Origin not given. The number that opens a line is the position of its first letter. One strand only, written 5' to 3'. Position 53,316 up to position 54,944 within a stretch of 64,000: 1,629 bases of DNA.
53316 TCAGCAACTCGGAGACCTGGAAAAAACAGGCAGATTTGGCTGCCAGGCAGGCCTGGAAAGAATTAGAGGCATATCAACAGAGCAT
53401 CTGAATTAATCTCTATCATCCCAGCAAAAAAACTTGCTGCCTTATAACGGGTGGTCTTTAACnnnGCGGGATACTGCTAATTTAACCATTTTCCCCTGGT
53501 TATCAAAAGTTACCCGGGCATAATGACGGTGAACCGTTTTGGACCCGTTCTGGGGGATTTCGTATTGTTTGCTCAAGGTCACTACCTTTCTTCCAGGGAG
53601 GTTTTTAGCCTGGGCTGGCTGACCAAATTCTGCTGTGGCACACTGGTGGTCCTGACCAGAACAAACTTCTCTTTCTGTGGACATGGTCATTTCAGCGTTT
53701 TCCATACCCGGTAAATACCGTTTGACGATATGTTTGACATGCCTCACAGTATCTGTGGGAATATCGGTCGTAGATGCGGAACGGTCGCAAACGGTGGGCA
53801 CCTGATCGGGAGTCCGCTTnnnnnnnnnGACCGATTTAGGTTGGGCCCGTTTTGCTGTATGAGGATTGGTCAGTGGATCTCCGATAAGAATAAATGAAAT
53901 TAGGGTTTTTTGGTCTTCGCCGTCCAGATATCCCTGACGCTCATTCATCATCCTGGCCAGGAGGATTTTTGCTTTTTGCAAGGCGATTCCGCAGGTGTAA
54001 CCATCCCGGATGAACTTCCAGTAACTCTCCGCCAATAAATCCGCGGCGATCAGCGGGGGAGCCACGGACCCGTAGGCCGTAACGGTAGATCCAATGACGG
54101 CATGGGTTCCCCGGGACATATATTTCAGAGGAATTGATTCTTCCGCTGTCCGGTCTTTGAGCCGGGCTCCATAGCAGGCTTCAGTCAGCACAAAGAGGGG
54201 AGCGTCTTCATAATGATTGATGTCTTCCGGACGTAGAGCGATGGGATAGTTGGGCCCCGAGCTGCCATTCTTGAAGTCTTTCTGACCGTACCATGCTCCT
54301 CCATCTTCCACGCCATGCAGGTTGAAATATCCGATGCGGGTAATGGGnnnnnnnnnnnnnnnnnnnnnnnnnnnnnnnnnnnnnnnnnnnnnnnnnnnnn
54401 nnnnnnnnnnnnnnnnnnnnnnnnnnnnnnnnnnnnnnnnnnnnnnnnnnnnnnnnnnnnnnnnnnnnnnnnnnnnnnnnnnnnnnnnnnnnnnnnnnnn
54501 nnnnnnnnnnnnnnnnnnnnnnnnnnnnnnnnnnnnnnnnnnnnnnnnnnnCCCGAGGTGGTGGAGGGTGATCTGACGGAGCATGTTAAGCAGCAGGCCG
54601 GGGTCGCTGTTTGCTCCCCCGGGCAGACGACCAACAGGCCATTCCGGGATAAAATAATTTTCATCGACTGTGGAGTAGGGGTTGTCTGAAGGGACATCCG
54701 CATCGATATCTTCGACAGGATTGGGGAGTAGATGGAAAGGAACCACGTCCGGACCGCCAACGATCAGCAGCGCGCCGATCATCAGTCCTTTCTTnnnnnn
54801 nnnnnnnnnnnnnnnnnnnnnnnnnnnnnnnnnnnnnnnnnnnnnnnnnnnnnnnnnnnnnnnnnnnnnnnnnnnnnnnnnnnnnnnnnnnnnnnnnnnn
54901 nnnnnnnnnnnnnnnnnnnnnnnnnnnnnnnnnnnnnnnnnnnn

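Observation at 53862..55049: Putative His579/Cys626 catalytic dyad and gingipain-like motif order in the 862-aa protein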

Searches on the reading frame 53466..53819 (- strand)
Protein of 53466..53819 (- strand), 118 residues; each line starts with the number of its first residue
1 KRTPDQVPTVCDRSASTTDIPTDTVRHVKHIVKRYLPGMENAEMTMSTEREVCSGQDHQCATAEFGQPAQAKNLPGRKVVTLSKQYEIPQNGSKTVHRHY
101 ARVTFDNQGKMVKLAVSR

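Call 71: search_solved_structures(query=A4, max_evalue=10, show_alignments=2)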
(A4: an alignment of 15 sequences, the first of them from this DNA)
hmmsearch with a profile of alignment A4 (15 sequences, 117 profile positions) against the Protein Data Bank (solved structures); distinct sequences matched with E-value up to 10: 1.
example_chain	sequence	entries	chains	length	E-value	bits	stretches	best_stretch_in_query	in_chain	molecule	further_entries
3prb_A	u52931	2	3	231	2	11.8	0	19-51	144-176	FKBP-type peptidyl-prolyl cis-trans isomerase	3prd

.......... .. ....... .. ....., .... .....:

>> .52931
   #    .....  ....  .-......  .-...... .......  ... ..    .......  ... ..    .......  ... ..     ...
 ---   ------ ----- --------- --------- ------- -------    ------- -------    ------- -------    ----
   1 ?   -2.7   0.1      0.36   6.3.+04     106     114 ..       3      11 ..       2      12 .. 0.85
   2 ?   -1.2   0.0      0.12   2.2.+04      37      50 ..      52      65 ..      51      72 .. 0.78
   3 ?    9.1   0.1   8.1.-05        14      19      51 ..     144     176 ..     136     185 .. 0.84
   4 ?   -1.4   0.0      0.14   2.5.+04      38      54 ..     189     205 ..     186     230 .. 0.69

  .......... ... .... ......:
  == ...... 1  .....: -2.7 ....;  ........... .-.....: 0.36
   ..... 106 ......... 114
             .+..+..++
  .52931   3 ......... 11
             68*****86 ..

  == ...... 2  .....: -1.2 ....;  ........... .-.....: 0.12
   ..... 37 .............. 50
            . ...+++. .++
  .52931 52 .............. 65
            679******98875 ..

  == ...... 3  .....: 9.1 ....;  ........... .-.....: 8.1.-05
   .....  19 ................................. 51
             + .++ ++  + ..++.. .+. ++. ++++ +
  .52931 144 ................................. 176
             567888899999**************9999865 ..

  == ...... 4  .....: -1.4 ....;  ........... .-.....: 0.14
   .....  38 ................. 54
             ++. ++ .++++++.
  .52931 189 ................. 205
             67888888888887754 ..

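Call 73: find_homologous_proteins(query=A4, max_evalue=0.001)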
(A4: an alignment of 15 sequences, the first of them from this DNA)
Query A4 (15 sequences) (118 aa, profile of the alignment): 91 proteins with E <= 0.001 among 1056 candidates.
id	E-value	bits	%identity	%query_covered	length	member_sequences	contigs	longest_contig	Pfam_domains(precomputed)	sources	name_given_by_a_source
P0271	7.7e-48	179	47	99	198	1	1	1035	-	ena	-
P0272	4.6e-47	177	47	96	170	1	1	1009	-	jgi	jgi:hypothetical protein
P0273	1.8e-46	175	46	97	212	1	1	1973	-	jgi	jgi:hypothetical protein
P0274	3.6e-46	174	42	97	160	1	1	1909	-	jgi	jgi:hypothetical protein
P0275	7.4e-46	173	44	96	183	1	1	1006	-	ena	-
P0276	1.2e-45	172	46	97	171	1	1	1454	-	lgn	-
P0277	5.0e-45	170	68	100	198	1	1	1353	-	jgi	jgi:hypothetical protein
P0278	7.1e-44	167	47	95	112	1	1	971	-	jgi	jgi:hypothetical protein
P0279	1.4e-43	166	67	97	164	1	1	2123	-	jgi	jgi:hypothetical protein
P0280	5.1e-43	164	47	99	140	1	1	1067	-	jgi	jgi:hypothetical protein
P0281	5.3e-43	164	68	97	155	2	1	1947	-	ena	-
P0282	1.5e-40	156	46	97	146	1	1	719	-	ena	-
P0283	1.7e-39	152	41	88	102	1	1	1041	-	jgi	jgi:hypothetical protein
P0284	2.6e-39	152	45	99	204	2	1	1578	-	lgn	-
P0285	9.8e-39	150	42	97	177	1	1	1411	-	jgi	jgi:hypothetical protein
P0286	2.3e-38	149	42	99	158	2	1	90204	-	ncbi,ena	-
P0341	2.7e-20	90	31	92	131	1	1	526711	-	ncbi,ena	-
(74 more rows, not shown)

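Call 74: find_encoding_contigs(protein=P0341, flank=9000, max_places=1)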
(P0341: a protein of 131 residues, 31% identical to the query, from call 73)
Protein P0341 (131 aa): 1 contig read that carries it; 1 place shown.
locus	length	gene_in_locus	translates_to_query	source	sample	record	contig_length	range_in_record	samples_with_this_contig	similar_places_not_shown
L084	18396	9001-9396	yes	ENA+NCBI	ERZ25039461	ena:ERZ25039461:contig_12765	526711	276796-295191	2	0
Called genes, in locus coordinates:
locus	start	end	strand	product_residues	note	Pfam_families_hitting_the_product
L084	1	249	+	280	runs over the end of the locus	-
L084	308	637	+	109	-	-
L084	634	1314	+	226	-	-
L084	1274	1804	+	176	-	-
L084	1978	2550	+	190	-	PF13181:TPR_8 (faint), PF13414:TPR_11 (faint), PF13424:TPR_12 (faint), PF14559:TPR_19 (faint), PF13428:TPR_14 (weak), PF00515:TPR_1 (weak), PF07719:TPR_2 (weak)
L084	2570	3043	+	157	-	PF07719:TPR_2 (faint), PF07721:TPR_4 (faint), PF12895:ANAPC3 (faint), PF13181:TPR_8 (faint), PF13424:TPR_12 (weak), PF13428:TPR_14 (faint), PF13432:TPR_16 (faint), PF14559:TPR_19 (faint)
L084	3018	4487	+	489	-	PF13432:TPR_16 (faint), PF14559:TPR_19 (faint), PF21033:RMD1-3 (faint), PF00515:TPR_1 (faint), PF07719:TPR_2 (faint), PF13174:TPR_6 (faint), PF13176:TPR_7 (faint), PF13424:TPR_12 (weak), +6 more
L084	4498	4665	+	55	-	PF13428:TPR_14 (weak), PF13432:TPR_16 (weak)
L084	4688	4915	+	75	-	-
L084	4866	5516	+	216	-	-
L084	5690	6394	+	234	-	PF00515:TPR_1 (faint), PF07719:TPR_2 (faint), PF13174:TPR_6 (faint), PF13424:TPR_12 (weak), PF13432:TPR_16 (weak), PF12895:ANAPC3 (weak), PF14559:TPR_19, PF23914:TPR_CcmH_CycH (weak), +7 more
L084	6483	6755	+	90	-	-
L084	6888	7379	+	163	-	-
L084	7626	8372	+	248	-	PF01364:Peptidase_C25 (weak)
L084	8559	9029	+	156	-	PF01364:Peptidase_C25 (weak)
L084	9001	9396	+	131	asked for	-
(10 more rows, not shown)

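Call 75: find_encoding_contigs(protein=P0286, flank=9000, max_places=1)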
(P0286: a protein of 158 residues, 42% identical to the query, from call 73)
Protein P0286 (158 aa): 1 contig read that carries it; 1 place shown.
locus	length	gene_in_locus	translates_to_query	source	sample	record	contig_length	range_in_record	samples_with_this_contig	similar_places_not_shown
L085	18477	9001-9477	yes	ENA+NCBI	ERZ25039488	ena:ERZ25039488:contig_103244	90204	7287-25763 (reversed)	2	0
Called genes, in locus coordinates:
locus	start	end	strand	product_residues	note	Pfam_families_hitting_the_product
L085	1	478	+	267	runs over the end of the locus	-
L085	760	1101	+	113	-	-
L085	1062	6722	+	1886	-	PF13414:TPR_11, PF14559:TPR_19 (weak), PF13371:TPR_9, PF13432:TPR_16 (weak), PF14559:TPR_19 (weak), PF13432:TPR_16 (weak), PF14559:TPR_19 (weak), PF23914:TPR_CcmH_CycH (weak), +17 more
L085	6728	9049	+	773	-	PF01364:Peptidase_C25 (faint)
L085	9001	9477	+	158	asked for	-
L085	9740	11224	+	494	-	PF13354:Beta-lactamase2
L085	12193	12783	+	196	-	PF23907:DUF7249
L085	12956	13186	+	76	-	-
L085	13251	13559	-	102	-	-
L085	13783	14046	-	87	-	-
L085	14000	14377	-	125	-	-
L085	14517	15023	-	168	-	-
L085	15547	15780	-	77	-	-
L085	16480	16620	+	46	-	-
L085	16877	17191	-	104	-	-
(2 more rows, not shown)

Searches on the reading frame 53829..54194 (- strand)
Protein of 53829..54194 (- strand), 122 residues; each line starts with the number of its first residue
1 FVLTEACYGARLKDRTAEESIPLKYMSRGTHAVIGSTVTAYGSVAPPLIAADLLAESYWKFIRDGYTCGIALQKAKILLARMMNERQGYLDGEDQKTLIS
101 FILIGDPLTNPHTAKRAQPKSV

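Call 65: search_protein_families(library=pfam, proteins=[window:53829-54194:-], max_evalue=10)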
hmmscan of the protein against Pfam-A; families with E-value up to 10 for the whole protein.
seq(122 aa): 1 family
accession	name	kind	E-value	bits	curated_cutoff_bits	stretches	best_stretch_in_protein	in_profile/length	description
PF01364.23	Peptidase_C25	-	5.3e-05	23.1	23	1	1-110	265-373/374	Peptidase family C25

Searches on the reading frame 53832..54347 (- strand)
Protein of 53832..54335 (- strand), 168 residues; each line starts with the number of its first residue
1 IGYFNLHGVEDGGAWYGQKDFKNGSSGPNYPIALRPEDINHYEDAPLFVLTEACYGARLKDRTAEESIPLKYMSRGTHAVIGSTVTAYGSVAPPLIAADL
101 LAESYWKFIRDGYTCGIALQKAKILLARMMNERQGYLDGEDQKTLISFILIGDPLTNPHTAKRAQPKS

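Call 43: search_protein_families(library=pfam, proteins=[window:53862-54347:-], max_evalue=10)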
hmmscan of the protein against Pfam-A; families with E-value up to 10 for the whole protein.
window:53862-54347:- (162 aa): 0 families

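Call 67: search_protein_families(library=pfam, proteins=[window:53832-54335:-], max_evalue=10)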
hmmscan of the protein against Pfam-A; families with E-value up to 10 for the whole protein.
seq(168 aa): 0 families

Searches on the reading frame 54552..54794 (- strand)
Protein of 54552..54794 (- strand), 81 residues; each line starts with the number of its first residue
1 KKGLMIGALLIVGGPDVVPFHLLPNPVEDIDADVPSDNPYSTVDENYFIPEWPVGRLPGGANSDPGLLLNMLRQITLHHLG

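Call 67: search_protein_families(library=pfam, proteins=[window:54552-54794:-], max_evalue=10)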
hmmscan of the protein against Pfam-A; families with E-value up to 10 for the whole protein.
seq(81 aa): 1 family
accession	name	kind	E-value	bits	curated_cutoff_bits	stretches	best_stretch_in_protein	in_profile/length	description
PF01364.23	Peptidase_C25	-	0.0037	17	23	1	9-62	69-135/374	Peptidase family C25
